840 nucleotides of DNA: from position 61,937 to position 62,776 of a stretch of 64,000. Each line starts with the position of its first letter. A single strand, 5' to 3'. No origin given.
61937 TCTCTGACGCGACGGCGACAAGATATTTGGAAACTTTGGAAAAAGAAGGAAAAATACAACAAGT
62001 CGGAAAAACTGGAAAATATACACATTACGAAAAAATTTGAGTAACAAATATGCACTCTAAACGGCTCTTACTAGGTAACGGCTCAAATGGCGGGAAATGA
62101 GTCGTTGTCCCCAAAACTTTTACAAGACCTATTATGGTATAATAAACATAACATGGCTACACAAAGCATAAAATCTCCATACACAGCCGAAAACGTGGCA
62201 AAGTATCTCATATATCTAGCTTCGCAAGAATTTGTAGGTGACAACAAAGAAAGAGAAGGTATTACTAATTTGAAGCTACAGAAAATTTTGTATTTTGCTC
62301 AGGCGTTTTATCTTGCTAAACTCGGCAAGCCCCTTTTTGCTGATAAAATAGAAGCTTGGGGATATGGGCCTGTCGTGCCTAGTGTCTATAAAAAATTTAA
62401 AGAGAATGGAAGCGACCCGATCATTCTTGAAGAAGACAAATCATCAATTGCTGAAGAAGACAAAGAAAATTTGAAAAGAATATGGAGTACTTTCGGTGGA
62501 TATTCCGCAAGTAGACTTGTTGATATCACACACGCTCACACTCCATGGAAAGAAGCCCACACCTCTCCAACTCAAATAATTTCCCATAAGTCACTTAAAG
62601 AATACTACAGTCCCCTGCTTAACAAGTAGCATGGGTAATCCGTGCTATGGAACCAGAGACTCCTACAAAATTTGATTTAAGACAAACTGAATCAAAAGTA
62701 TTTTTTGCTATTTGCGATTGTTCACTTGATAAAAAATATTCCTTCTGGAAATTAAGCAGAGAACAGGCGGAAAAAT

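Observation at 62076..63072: Panacea(SocA)-domain toxin-antitoxin-like pair packaged between 31-bp inverted repeats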

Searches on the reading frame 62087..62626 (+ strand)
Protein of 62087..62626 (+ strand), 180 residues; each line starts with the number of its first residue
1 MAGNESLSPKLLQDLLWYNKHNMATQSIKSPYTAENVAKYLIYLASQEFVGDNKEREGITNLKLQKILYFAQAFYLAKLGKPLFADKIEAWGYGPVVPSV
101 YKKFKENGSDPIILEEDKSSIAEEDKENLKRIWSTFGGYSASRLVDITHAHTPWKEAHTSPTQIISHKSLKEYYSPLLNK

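Call 10: search_protein_families(library=pfam, max_evalue=0.1, proteins=[window:62153-62626:+])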
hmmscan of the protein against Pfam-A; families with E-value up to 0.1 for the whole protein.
seq(158 aa): 1 family
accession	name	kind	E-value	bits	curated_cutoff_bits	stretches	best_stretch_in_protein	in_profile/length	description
PF13274.11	SocA_Panacea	-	1.7e-25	90.6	25.7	1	42-133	1-113/113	Antitoxin SocA-like, Panacea domain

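Call 11: search_protein_families(library=padloc, max_evalue=0.1, proteins=[window:62153-62626:+])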
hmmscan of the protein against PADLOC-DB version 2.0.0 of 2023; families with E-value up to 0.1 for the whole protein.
seq(158 aa): 0 families

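Call 12: search_protein_families(library=ncbifam, max_evalue=0.1, proteins=[window:62153-62626:+])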
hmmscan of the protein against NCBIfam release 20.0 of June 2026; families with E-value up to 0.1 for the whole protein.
seq(158 aa): 1 family
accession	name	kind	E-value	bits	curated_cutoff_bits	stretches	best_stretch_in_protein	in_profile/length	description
NF047745.1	SocA_antitoxin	equivalog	8.7e-26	90.7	190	1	32-134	16-131/176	type VI toxin-antitoxin system SocA family antitoxin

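Call 45: find_encoding_contigs(protein=window:62153-62626:+, flank=10000, max_places=6)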
Protein seq(158 aa) (158 aa): no gene with exactly this product is on record in the collection.

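Call 70: find_encoding_contigs(protein=window:62087-62626:+, flank=10000, max_places=4)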
Protein window:62087-62626:+ (180 aa): no gene with exactly this product is on record in the collection.
